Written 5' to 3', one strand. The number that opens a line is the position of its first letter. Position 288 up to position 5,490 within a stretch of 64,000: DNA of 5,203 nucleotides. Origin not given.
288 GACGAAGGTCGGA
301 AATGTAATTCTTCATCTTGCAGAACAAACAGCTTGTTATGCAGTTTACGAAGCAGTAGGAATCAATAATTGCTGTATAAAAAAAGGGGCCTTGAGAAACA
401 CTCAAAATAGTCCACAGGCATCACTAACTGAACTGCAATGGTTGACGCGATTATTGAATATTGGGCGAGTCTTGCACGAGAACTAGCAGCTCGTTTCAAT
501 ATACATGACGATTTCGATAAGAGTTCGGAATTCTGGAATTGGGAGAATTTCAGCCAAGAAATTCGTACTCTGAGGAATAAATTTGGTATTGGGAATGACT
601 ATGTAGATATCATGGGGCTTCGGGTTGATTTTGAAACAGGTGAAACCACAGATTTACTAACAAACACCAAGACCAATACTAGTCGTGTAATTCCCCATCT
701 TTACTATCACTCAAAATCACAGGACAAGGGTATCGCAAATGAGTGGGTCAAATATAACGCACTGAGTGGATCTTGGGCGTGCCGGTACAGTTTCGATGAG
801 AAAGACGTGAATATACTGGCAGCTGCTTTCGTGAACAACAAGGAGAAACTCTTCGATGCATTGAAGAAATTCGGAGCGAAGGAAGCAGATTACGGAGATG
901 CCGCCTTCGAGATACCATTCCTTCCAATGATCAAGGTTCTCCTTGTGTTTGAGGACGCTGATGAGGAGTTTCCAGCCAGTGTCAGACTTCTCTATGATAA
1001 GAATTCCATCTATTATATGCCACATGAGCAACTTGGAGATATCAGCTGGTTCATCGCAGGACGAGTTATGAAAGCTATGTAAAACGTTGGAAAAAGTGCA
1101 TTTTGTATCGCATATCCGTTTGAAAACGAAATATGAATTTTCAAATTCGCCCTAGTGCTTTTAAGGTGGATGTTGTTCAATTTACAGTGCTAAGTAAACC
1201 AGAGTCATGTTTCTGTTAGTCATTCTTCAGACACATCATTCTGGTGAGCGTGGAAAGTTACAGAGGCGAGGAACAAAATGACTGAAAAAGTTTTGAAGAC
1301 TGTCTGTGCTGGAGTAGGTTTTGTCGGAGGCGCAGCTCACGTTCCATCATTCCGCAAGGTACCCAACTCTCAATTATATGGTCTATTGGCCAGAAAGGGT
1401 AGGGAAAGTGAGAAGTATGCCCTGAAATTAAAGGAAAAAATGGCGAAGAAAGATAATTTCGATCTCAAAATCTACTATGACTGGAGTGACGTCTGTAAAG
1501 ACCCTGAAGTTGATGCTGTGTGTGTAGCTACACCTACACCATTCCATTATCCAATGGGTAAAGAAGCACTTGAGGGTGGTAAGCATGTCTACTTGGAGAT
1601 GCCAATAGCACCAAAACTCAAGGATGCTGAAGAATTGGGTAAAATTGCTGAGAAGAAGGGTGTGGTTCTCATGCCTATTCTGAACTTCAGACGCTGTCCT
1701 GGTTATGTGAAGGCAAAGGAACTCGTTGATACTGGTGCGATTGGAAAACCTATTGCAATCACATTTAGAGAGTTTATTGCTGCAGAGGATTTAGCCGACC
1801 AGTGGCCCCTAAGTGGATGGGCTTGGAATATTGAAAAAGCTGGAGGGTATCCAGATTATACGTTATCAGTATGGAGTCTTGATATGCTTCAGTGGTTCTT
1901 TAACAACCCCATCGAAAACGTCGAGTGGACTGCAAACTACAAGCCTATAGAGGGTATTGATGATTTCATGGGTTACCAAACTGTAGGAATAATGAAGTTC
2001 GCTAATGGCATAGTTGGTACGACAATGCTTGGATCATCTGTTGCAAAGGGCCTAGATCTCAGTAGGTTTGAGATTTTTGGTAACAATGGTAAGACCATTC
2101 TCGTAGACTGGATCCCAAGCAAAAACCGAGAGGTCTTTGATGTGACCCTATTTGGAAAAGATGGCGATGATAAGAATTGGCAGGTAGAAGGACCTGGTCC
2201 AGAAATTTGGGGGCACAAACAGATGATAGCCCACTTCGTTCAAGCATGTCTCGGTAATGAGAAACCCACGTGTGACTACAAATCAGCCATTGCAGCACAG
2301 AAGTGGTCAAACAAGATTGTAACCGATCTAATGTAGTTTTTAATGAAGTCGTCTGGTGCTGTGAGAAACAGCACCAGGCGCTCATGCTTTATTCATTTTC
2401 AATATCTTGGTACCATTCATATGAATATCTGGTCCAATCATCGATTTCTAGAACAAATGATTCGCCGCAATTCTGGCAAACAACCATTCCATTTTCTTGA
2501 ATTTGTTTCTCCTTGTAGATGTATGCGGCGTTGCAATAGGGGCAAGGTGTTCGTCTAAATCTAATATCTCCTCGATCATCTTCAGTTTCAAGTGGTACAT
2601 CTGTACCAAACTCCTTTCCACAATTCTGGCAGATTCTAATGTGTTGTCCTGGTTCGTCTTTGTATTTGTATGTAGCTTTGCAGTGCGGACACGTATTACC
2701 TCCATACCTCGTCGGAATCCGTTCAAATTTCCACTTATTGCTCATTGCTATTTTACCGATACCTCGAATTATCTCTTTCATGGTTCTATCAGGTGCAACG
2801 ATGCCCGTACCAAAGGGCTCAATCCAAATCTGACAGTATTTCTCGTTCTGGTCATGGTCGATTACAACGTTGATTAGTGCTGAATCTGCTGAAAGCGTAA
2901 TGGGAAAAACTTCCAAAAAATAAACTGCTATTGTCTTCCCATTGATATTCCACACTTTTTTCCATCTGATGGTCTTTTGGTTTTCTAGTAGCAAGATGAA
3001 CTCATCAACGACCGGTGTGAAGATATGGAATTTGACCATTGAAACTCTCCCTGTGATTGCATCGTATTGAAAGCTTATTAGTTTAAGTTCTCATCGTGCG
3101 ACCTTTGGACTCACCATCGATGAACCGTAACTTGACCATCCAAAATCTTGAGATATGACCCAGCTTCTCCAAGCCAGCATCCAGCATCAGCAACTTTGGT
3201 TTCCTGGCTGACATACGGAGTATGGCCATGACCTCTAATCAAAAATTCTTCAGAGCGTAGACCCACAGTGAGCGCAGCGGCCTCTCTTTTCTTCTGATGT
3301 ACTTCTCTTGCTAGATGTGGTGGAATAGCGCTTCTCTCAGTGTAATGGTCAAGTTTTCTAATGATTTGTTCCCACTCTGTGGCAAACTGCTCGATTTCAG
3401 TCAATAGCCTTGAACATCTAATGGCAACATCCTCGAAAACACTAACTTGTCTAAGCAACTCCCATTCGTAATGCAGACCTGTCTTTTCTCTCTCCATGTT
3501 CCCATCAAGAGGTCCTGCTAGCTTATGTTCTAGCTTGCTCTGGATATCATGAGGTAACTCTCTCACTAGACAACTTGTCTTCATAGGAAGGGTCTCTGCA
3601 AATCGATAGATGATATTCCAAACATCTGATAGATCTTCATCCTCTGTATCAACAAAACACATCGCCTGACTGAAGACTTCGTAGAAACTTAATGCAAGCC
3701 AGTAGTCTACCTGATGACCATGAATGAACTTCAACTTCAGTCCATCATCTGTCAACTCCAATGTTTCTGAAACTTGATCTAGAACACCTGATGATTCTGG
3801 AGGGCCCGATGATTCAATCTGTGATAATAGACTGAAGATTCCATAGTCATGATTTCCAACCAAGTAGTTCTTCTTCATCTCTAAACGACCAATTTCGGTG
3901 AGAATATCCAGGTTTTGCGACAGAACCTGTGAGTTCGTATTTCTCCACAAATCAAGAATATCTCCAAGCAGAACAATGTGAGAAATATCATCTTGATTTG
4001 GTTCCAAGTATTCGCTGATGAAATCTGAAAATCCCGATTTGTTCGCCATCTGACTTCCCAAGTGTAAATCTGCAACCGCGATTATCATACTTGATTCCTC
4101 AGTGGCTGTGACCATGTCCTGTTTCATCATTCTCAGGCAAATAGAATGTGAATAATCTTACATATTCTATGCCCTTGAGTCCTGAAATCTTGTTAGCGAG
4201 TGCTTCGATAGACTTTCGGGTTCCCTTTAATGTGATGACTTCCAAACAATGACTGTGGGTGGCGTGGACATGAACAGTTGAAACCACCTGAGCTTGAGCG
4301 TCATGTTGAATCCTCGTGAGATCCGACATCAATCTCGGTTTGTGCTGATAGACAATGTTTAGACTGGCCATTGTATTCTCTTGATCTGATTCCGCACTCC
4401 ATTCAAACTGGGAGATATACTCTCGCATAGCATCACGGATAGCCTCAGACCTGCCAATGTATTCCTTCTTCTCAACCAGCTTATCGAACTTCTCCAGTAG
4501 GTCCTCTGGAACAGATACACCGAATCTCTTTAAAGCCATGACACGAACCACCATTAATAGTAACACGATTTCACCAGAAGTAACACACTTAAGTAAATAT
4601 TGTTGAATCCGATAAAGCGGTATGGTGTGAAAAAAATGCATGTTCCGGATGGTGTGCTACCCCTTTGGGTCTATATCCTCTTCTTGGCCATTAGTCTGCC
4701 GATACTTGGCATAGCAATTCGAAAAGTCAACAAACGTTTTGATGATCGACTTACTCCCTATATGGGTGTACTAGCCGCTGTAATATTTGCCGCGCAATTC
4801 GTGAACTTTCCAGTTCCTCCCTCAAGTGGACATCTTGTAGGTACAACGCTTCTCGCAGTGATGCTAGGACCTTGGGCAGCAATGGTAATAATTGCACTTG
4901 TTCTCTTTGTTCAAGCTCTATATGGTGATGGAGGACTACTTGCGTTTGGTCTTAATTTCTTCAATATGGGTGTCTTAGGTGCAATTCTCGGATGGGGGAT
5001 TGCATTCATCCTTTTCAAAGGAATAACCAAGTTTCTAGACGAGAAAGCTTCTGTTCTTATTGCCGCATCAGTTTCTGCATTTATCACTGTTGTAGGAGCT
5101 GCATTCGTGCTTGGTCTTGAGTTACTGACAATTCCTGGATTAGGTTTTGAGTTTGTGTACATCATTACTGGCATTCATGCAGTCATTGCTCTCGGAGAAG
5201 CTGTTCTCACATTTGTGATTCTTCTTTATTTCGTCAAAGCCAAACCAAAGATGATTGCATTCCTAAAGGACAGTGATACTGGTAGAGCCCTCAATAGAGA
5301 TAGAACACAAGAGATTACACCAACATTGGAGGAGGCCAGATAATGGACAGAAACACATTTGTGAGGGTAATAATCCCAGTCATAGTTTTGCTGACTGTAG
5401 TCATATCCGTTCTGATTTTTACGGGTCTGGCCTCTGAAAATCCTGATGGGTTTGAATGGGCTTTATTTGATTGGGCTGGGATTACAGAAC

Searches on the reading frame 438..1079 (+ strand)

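Call 36: search_protein_families(library=pfam, proteins=[window:438-1079:+], max_evalue=0.00001)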
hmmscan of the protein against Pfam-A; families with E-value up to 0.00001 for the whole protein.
window:438-1079:+ (214 aa): 1 family
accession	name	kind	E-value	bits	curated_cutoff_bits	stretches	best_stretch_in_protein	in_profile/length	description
PF12654.12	DUF3786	-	1.6e-28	99.9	27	1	62-205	29-172/176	Domain of unknown function (DUF3786)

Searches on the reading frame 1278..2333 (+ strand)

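Call 36: search_protein_families(library=pfam, proteins=[window:1278-2333:+], max_evalue=0.00001)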
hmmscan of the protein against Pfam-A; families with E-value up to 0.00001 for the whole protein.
window:1278-2333:+ (352 aa): 3 families
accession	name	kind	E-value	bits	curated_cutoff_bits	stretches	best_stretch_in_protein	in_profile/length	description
PF01408.29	GFO_IDH_MocA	-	5.1e-22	79.2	24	1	7-132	2-117/120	Oxidoreductase family, NAD-binding Rossmann fold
PF22725.1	GFO_IDH_MocA_C3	-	1.9e-12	47.7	27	1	143-272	1-122/124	GFO/IDH/MocA C-terminal domain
PF02894.22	GFO_IDH_MocA_C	-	3.8e-11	43.6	22.9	1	147-343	1-202/218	Oxidoreductase family, C-terminal alpha/beta domain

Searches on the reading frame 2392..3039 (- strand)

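Call 36: search_protein_families(library=pfam, proteins=[window:2392-3039:-], max_evalue=0.00001)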
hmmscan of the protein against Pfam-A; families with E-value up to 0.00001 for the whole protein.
window:2392-3039:- (216 aa): 2 families
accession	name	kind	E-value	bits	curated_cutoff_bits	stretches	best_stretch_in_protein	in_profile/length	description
PF08274.17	Zn_Ribbon_YjdM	-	8.6e-08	32.5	30.8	0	165-193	4-27/30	PhnA Zinc-Ribbon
PF14354.12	Lar_restr_allev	-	2.5e-07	31.3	28.6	0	165-196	5-37/58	Restriction alleviation protein Lar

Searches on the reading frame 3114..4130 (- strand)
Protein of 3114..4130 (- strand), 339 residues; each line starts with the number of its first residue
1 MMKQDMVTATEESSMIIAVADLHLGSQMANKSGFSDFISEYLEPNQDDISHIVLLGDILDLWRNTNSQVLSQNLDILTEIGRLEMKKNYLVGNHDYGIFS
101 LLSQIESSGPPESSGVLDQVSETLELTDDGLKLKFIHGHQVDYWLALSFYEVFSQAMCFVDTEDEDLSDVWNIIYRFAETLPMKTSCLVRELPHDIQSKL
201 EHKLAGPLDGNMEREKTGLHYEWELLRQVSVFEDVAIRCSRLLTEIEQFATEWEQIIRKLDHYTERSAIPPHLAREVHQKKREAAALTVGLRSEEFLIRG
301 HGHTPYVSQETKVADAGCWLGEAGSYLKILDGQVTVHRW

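Call 36: search_protein_families(library=pfam, proteins=[window:3114-4130:-], max_evalue=0.00001)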
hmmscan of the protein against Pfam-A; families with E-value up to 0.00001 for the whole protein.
window:3114-4130:- (339 aa): 1 family
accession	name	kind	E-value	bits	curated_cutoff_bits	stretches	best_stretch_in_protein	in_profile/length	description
PF12850.12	Metallophos_2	-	1.9e-06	28.4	27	0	16-147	3-98/154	Calcineurin-like phosphoesterase superfamily domain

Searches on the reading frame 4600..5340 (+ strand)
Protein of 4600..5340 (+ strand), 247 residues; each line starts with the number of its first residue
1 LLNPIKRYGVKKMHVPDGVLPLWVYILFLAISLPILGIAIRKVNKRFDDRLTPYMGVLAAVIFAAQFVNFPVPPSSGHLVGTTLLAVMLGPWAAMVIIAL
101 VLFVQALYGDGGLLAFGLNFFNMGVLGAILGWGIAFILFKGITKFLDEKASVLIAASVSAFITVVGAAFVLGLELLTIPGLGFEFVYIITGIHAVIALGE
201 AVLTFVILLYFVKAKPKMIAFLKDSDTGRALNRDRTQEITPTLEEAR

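Call 36: search_protein_families(library=pfam, proteins=[window:4600-5340:+], max_evalue=0.00001)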
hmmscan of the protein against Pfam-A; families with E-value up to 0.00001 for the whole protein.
window:4600-5340:+ (247 aa): 1 family
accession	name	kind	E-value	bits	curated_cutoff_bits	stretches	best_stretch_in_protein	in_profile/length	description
PF01891.21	CbiM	-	1.8e-50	172.1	23.1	1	14-218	1-205/205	Cobalt uptake substrate-specific transmembrane region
